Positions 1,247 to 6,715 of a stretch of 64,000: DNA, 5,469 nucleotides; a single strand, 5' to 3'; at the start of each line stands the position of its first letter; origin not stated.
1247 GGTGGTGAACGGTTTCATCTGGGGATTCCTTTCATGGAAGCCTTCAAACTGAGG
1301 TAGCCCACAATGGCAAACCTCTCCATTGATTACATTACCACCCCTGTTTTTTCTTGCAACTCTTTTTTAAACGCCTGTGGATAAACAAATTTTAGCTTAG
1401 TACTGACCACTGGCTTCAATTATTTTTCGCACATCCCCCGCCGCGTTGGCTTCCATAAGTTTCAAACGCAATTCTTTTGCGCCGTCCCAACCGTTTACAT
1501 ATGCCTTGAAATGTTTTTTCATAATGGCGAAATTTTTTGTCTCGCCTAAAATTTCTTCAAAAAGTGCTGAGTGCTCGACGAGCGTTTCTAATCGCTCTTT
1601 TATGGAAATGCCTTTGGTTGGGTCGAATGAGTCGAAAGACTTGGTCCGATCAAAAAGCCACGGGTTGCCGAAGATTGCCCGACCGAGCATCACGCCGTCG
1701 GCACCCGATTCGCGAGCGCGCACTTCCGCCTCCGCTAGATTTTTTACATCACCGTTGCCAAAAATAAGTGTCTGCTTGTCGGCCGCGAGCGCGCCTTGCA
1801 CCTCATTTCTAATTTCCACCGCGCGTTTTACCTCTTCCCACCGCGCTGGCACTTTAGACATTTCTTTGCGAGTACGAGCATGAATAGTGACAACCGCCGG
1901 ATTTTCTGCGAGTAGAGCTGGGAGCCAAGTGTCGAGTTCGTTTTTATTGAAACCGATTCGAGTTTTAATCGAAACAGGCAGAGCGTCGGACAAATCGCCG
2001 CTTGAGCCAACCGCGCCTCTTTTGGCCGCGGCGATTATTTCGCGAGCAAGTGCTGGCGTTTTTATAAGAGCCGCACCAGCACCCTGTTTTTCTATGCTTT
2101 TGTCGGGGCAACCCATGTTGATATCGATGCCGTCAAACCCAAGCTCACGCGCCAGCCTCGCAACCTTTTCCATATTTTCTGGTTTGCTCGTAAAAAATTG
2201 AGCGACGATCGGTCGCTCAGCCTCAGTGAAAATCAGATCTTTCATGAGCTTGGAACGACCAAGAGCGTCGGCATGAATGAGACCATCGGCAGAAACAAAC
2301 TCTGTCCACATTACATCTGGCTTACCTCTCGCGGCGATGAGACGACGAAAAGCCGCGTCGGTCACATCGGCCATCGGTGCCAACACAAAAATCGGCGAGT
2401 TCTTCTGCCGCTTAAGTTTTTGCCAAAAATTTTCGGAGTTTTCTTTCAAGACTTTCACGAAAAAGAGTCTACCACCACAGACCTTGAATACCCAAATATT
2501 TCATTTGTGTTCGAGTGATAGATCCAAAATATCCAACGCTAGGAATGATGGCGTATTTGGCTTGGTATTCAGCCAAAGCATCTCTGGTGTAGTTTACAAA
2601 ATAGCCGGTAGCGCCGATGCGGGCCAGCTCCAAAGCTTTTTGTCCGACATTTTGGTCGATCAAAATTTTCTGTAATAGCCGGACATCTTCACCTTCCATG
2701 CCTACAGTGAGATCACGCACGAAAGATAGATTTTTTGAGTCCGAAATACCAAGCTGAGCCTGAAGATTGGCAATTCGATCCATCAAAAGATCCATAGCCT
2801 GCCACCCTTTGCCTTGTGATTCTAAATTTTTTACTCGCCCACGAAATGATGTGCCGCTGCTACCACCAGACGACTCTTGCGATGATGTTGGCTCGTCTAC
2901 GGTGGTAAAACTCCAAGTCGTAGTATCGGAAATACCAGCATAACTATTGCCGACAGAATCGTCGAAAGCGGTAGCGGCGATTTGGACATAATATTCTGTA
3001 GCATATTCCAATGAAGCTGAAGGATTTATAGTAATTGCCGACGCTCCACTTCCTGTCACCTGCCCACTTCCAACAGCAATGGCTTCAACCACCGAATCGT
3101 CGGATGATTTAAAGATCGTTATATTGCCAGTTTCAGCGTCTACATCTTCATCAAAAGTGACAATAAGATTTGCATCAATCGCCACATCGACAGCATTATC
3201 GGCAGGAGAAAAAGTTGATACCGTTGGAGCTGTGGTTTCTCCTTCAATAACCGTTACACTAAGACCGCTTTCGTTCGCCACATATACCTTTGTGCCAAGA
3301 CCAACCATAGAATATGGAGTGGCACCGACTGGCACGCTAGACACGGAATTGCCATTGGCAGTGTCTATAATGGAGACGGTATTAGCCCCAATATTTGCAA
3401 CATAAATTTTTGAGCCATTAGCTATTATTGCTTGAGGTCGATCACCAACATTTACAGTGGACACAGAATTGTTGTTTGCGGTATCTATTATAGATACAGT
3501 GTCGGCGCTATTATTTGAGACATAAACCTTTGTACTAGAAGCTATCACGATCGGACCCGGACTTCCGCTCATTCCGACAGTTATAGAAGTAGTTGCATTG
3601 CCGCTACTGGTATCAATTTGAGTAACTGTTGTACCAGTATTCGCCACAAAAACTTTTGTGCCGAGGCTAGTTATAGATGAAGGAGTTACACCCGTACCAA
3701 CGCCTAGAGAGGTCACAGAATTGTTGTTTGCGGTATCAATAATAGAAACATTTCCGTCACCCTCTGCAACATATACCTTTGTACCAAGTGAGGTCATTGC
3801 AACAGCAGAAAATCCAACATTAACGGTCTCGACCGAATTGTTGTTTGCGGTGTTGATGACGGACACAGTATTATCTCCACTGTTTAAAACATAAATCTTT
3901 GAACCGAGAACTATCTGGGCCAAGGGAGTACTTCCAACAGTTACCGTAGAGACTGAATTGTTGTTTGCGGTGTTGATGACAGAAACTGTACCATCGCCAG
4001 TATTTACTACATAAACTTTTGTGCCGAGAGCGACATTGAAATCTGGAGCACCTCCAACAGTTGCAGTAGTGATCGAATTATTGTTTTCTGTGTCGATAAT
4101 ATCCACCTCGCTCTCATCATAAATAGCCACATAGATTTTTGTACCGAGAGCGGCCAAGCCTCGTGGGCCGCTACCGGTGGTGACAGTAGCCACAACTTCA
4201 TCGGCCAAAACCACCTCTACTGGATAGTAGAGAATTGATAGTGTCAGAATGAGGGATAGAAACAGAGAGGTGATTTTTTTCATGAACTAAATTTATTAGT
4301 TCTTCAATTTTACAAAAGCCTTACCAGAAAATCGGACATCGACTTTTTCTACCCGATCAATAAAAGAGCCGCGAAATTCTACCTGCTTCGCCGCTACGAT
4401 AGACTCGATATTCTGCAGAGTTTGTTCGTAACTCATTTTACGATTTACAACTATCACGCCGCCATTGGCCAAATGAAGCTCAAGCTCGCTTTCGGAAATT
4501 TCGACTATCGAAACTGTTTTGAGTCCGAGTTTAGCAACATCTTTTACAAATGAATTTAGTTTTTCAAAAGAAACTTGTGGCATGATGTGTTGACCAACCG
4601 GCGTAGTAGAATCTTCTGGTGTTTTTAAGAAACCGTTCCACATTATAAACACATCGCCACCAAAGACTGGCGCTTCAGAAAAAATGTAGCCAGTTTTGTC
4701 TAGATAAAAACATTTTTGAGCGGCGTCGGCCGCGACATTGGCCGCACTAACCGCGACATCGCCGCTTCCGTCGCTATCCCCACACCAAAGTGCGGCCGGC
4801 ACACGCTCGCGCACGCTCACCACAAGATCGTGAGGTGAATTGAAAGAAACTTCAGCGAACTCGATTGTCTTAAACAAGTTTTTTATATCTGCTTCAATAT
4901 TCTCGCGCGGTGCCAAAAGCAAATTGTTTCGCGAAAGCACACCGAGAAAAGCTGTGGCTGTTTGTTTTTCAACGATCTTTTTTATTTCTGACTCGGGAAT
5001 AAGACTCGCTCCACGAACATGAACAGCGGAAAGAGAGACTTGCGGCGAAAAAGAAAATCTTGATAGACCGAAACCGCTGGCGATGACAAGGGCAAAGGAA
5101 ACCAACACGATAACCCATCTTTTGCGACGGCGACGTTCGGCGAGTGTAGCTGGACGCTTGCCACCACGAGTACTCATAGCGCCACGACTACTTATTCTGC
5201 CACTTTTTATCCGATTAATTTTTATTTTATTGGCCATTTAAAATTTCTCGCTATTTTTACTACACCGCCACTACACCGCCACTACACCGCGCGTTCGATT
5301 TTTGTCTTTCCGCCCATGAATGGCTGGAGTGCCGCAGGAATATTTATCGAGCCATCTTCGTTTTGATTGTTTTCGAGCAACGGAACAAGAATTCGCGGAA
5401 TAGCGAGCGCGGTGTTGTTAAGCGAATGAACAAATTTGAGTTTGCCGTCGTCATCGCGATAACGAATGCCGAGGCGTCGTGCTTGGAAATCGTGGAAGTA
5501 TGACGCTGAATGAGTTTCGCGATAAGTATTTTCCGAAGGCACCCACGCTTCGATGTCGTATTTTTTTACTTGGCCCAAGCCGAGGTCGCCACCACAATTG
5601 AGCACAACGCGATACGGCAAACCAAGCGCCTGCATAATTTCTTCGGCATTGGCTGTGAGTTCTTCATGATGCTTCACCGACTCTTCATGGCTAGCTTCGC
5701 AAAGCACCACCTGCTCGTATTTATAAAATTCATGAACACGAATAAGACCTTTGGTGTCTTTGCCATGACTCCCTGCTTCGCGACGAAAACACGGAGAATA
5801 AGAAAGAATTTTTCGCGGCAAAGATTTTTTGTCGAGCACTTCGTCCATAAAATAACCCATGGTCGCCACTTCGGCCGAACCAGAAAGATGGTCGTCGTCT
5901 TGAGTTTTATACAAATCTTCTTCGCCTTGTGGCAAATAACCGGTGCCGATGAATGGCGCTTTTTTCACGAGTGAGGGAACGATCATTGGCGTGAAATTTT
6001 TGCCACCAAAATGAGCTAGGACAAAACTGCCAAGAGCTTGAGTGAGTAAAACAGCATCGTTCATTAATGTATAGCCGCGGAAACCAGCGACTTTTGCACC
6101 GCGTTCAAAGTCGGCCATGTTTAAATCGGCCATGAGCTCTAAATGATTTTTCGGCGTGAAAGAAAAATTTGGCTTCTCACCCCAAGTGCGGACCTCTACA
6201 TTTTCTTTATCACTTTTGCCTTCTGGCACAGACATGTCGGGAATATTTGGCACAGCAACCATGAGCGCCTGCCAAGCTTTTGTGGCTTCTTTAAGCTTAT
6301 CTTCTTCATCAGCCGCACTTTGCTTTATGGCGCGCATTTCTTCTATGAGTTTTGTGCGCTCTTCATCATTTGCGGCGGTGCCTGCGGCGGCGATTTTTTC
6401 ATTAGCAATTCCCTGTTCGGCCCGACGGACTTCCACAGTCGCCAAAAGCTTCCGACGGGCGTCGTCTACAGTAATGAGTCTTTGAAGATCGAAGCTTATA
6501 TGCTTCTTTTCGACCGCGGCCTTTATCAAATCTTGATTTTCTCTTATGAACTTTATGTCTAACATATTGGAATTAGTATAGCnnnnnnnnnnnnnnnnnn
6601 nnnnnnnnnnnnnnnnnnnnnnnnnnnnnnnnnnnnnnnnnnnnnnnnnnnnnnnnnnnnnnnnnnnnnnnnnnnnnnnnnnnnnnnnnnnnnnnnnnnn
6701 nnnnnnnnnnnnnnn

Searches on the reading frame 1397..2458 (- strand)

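Call 26: search_protein_families(library=pfam, proteins=[window:1397-2458:-], max_evalue=0.0001)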
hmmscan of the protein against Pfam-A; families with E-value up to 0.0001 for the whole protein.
window:1397-2458:- (353 aa): 1 family
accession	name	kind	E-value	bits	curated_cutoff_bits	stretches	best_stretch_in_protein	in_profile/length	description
PF01207.24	Dus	-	8e-60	203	20.4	1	26-342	2-297/311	Dihydrouridine synthase (Dus)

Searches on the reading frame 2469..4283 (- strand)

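Call 7: search_protein_families(library=pfam, proteins=[window:2469-4283:-], max_evalue=0.01)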
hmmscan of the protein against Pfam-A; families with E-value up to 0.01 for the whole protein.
window:2469-4283:- (604 aa): 7 families
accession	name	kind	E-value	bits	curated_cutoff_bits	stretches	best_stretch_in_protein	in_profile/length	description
PF13205.12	Big_5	-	7.8e-19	68.8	23.6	1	350-461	2-105/105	Bacterial Ig-like domain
PF23748.1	Beta-prop_LRRK2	-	1.2e-05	24.9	26.9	0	85-156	180-251/359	LRRK2 beta propeller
PF25174.1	Beta-prop_THOC3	-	2e-05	24.2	305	1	130-323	61-257/272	THOC3 beta-propeller domain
PF24807.1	WD40_CDC20-Fz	-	4e-05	23.5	200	0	124-230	25-125/292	CDC20/Fizzy WD40 domain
PF21783.3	YNCE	-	5.8e-05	23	27.1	0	117-156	29-68/339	YNCE-like beta-propeller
PF24817.1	WD40_WDHD1_1st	-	0.00033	20.4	109.9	1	157-277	7-124/291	WDHD1 first WD40 domain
PF01471.23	PG_binding_1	-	0.00069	20.2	23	1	531-593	2-56/57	Putative peptidoglycan binding domain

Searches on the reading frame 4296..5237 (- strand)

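Call 26: search_protein_families(library=pfam, proteins=[window:4296-5237:-], max_evalue=0.0001)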
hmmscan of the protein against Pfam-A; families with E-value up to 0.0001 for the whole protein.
window:4296-5237:- (313 aa): 1 family
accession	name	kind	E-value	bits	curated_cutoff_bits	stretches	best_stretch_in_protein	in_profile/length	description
PF08478.15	POTRA_1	-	2.4e-05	25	23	0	68-145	2-69/69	POTRA domain, FtsQ-type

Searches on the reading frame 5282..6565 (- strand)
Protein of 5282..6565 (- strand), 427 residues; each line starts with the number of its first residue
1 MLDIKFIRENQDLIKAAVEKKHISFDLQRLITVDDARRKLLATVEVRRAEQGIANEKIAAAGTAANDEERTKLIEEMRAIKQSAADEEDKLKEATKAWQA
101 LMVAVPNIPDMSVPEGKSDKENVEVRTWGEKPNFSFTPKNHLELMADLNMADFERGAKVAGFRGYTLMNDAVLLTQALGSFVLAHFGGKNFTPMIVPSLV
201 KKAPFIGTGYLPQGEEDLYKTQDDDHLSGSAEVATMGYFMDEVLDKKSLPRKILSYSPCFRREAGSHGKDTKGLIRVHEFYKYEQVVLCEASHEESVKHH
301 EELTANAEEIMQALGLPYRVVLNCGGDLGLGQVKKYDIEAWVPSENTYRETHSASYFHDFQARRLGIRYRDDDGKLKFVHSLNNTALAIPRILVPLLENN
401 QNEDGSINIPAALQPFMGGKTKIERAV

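Call 26: search_protein_families(library=pfam, proteins=[window:5282-6565:-], max_evalue=0.0001)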
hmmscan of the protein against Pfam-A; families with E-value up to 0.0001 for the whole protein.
window:5282-6565:- (427 aa): 2 families
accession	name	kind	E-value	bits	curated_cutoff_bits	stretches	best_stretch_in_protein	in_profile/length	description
PF00587.30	tRNA-synt_2b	-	1.8e-33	116.5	29.3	1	226-400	12-179/179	tRNA synthetase class II core domain (G, H, P, S and T)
PF02403.27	Seryl_tRNA_N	-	4.1e-19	69.3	28.2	1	1-109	1-108/108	Seryl-tRNA synthetase N-terminal domain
